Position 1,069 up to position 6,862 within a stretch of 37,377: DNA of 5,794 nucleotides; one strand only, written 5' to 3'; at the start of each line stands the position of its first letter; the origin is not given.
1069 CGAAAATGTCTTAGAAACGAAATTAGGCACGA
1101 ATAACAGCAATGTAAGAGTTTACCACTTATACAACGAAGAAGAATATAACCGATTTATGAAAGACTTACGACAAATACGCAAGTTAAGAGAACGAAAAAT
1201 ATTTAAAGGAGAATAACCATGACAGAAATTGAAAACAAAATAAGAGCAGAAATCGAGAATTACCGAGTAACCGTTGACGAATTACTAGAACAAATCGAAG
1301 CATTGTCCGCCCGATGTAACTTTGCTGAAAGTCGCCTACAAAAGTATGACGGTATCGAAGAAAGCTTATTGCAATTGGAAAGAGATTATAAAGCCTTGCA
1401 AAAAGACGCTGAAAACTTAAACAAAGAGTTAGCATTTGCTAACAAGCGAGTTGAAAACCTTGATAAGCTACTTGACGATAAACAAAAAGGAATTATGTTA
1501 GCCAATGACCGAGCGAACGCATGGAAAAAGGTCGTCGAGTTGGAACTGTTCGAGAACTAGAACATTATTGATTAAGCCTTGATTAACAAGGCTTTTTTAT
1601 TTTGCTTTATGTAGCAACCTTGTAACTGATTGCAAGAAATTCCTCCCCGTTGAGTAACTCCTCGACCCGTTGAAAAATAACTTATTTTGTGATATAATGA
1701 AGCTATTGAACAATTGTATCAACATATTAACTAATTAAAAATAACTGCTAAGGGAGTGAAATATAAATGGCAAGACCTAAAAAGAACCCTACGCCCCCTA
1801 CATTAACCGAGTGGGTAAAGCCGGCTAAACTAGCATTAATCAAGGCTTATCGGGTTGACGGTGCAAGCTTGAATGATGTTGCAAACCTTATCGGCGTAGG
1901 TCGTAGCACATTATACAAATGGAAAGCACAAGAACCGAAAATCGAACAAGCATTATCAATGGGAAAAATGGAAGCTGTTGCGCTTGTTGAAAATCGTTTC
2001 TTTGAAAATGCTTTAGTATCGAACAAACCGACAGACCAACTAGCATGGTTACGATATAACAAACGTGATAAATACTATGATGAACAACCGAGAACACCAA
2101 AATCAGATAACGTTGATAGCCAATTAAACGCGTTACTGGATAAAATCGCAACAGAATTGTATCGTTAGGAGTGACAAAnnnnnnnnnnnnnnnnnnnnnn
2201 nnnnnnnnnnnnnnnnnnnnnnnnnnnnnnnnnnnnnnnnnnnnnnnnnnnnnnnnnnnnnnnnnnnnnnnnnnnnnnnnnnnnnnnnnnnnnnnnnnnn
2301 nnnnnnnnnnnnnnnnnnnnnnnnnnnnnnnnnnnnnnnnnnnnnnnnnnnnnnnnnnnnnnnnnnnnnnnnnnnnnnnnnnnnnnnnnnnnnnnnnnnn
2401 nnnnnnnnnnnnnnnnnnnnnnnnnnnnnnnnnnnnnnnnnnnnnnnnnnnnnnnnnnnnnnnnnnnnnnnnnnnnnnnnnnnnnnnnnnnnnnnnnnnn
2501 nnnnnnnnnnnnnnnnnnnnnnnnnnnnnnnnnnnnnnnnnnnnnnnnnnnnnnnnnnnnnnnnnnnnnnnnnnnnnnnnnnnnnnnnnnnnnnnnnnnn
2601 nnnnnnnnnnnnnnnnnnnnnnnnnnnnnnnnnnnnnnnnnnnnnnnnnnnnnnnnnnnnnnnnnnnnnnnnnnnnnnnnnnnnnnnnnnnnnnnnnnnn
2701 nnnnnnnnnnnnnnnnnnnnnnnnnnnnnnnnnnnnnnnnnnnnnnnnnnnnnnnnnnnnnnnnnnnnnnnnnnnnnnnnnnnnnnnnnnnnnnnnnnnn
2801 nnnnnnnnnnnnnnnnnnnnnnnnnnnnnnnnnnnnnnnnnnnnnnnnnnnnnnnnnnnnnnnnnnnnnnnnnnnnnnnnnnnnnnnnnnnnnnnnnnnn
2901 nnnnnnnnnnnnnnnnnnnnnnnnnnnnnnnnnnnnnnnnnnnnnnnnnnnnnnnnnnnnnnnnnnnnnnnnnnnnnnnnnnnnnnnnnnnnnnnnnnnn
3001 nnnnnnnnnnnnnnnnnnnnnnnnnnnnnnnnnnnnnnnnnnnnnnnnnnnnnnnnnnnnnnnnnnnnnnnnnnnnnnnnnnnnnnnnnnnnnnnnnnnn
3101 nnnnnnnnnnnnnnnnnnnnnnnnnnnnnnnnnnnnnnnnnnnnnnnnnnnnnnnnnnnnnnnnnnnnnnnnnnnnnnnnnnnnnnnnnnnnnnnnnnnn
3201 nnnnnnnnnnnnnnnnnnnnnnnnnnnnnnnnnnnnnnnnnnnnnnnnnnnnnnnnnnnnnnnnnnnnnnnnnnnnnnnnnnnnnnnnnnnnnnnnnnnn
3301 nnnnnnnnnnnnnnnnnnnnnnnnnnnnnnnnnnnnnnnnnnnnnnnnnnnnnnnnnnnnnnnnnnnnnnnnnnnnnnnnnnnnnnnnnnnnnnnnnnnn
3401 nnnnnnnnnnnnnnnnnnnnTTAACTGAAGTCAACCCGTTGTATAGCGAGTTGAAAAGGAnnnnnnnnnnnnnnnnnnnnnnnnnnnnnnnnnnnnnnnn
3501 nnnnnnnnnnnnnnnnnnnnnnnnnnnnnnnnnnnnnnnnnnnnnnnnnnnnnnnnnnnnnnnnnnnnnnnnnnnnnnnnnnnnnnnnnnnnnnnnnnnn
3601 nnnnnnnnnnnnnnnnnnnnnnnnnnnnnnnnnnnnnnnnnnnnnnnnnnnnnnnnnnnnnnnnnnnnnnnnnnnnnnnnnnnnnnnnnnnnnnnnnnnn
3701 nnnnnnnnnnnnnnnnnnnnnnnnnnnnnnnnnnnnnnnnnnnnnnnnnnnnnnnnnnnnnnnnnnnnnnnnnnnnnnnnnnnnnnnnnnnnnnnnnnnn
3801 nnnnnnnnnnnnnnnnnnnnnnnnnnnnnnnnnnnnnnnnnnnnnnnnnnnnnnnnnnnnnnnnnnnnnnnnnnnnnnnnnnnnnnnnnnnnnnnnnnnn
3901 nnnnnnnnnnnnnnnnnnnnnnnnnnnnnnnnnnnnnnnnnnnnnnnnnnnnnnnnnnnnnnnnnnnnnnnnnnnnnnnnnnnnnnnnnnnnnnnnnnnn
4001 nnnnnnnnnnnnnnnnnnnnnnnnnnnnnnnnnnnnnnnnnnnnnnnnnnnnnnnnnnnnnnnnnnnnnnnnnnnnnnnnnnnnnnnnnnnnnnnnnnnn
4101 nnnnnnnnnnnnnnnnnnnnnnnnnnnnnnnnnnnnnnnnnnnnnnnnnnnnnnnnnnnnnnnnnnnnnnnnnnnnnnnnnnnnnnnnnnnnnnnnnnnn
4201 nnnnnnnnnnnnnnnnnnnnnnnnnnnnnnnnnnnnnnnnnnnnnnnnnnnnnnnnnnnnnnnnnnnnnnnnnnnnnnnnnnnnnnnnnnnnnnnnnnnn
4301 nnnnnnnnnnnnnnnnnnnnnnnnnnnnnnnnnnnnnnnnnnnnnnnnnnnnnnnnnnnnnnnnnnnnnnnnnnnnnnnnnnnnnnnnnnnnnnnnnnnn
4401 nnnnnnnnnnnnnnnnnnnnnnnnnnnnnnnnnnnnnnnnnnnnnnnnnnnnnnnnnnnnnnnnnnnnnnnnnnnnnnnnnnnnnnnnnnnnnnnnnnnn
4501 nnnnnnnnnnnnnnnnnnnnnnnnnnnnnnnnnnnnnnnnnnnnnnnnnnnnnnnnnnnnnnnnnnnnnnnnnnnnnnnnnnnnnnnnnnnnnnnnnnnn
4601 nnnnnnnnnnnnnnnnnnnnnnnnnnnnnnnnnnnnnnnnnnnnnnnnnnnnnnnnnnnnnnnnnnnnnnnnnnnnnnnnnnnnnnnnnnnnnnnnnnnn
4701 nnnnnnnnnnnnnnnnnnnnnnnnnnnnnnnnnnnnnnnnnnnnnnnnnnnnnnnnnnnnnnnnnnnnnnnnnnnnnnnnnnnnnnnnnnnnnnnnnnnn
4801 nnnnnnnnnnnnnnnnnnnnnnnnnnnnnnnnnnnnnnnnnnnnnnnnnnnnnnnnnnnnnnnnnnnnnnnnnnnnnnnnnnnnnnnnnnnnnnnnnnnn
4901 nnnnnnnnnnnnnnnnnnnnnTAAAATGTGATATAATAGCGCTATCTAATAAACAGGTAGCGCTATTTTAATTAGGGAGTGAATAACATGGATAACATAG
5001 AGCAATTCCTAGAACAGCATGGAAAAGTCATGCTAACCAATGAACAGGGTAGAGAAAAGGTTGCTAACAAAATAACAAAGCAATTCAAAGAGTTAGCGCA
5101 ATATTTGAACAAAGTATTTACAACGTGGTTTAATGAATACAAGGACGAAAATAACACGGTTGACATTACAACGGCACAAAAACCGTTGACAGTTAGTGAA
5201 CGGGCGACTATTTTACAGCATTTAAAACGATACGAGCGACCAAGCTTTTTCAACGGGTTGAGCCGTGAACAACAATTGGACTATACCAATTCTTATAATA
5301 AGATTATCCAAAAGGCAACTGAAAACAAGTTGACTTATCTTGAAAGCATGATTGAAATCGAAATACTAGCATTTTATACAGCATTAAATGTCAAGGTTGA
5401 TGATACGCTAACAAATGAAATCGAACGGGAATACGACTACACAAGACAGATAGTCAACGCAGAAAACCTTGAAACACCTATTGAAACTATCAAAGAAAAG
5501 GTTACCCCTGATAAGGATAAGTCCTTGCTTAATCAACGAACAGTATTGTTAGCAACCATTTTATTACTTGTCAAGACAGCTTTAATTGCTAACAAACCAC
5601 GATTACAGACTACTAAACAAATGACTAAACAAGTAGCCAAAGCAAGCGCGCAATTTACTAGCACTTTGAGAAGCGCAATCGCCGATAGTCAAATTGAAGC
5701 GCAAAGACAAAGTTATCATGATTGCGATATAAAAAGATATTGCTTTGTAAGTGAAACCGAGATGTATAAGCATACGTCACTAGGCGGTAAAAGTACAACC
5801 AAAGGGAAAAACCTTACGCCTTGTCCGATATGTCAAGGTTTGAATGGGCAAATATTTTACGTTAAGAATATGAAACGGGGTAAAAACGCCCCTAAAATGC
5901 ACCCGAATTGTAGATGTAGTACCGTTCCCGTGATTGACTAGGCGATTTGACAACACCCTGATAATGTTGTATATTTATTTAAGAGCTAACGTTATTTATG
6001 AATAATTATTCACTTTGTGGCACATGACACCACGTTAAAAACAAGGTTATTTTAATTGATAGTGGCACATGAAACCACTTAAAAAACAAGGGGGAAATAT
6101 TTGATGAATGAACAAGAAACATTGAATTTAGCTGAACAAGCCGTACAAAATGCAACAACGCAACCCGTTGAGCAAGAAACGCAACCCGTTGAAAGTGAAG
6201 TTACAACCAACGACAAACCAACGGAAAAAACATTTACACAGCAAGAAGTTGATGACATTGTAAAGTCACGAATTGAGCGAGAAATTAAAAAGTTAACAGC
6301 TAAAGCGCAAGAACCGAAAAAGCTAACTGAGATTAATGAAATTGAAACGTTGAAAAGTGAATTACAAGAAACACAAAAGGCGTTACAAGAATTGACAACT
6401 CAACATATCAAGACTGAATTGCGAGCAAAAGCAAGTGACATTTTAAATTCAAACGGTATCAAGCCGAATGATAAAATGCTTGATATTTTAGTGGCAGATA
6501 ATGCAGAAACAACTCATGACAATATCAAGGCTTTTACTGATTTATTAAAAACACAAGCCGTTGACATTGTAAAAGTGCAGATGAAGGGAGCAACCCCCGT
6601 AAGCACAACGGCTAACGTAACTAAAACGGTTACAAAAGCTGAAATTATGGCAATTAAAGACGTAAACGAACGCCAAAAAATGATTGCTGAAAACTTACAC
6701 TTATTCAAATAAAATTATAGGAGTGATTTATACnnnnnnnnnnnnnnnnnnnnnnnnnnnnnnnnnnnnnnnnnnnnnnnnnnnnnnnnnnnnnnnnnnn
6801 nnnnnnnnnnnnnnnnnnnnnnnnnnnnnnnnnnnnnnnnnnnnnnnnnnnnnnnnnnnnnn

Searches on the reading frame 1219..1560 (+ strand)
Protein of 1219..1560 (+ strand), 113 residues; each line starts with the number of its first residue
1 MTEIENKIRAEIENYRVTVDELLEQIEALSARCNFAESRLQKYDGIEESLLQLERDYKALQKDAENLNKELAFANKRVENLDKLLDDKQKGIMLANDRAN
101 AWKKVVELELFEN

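Call 10: search_protein_families(library=pfam, proteins=[window:1219-1560:+], max_evalue=0.01)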
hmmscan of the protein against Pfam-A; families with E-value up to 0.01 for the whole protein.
window:1219-1560:+ (113 aa): 9 families
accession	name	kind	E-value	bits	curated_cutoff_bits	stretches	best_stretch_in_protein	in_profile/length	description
PF10473.14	CENP-F_leu_zip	-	4.1e-05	24.1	34.5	1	41-92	59-110/140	Leucine-rich repeats of kinetochore protein Cenp-F/LEK1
PF06160.17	EzrA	-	0.00038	19.3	39.6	1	6-97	309-400/557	Septation ring formation regulator, EzrA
PF18595.6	Nuf2_DHR10-like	-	0.0012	19.3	28.4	0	22-96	41-112/117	Nuf2, DHR10-like domain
PF05103.18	DivIVA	-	0.0016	18.9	28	0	51-104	28-81/131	DivIVA protein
PF03148.19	Tektin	-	0.0036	16.6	34.3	0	52-110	255-313/383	Tektin family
PF02090.21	SPAM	-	0.0046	17.3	35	0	7-65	79-137/142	Salmonella surface presentation of antigen gene type M protein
PF10498.14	IFT57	-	0.0061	16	40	1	7-91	240-325/360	Intra-flagellar transport protein 57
PF00435.27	Spectrin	-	0.0065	17.4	29.9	0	37-80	37-80/105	Spectrin repeat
PF06009.19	Laminin_II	-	0.0099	16.3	33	0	46-104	8-66/138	Laminin Domain II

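Call 45: search_protein_families(library=phrogs, proteins=[window:1219-1560:+], max_evalue=0.001)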
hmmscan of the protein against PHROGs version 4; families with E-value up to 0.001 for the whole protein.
window:1219-1560:+ (113 aa): 1 family
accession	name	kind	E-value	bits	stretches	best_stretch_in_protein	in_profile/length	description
phrog_5467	-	unknown function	0.001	19.1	0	1-82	320-400/552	-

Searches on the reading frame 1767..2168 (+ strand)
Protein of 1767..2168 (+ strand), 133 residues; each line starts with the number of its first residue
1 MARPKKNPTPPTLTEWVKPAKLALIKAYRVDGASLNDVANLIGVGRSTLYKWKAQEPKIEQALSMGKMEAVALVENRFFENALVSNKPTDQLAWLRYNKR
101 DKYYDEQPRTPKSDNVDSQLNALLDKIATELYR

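Call 10: search_protein_families(library=pfam, proteins=[window:1767-2168:+], max_evalue=0.01)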
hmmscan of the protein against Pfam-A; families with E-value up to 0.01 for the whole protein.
window:1767-2168:+ (133 aa): 7 families
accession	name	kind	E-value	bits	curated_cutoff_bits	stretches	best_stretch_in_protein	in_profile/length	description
PF13022.12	HTH_Tnp_1_2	-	6.8e-05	23.4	27.9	1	31-59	25-53/122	Helix-turn-helix of insertion element transposase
PF13518.12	HTH_28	-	0.00018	21.9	25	1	21-55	2-35/52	Helix-turn-helix domain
PF01527.26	HTH_Tnp_1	-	0.00046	20.8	24.1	1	18-56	9-47/75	Transposase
PF04218.19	CENP-B_N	-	0.00058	19.9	21.2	1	21-60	12-50/53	CENP-B N-terminal DNA-binding domain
PF13384.12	HTH_23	-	0.0014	18.9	24.6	1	21-54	7-39/50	Homeodomain-like domain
PF02796.21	HTH_7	-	0.0019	18.7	23.8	1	23-54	12-43/45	Helix-turn-helix domain of resolvase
PF10668.15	Phage_terminase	-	0.0051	16.9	22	0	34-56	24-46/67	Phage terminase small subunit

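Call 45: search_protein_families(library=phrogs, proteins=[window:1767-2168:+], max_evalue=0.001)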
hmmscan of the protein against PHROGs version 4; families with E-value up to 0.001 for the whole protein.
window:1767-2168:+ (133 aa): 4 families
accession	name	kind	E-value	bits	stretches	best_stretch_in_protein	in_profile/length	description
phrog_309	-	head and packaging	2.8e-17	64.7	1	5-107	130-254/319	terminase small subunit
phrog_664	-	DNA, RNA and nucleotide metabolism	5e-05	24.2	1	19-52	87-120/210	DNA binding protein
phrog_4102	-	head and packaging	0.00025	22.3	1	24-80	22-85/166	terminase small subunit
phrog_4494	-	unknown function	0.00065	21.2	0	25-56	11-42/109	-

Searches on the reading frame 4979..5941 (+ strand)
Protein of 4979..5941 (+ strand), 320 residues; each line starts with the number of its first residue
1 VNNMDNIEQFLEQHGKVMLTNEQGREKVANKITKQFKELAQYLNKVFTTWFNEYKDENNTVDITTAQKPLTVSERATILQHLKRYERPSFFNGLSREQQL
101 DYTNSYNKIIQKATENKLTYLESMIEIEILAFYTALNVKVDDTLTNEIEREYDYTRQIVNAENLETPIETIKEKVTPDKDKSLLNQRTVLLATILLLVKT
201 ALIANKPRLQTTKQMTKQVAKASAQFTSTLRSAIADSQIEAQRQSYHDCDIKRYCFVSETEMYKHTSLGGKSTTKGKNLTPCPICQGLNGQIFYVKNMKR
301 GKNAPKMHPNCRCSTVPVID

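Call 98: search_protein_families(library=pfam, proteins=[window:4979-5941:+], max_evalue=0.001)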
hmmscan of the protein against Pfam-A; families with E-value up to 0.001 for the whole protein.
window:4979-5941:+ (320 aa): 1 family
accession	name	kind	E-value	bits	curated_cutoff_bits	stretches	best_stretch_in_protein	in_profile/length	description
PF04233.19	Phage_Mu_F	-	3.3e-06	28.2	29.6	1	280-315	76-111/112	Phage Mu protein F like protein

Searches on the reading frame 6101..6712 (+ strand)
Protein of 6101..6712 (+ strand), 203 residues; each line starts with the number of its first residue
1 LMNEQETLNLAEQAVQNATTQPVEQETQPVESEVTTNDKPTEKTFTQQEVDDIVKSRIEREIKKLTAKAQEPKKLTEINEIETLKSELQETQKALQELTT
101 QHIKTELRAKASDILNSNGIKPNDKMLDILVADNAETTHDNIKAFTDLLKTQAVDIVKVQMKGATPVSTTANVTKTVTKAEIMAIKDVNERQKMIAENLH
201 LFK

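Call 98: search_protein_families(library=pfam, proteins=[window:6101-6712:+], max_evalue=0.001)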
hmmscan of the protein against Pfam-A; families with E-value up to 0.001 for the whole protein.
window:6101-6712:+ (203 aa): 1 family
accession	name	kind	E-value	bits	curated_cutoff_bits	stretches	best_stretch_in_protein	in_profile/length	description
PF14265.11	DUF4355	-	1.3e-17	64.6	25.4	1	42-163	1-124/124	Capsid assembly scaffolding protein Gp46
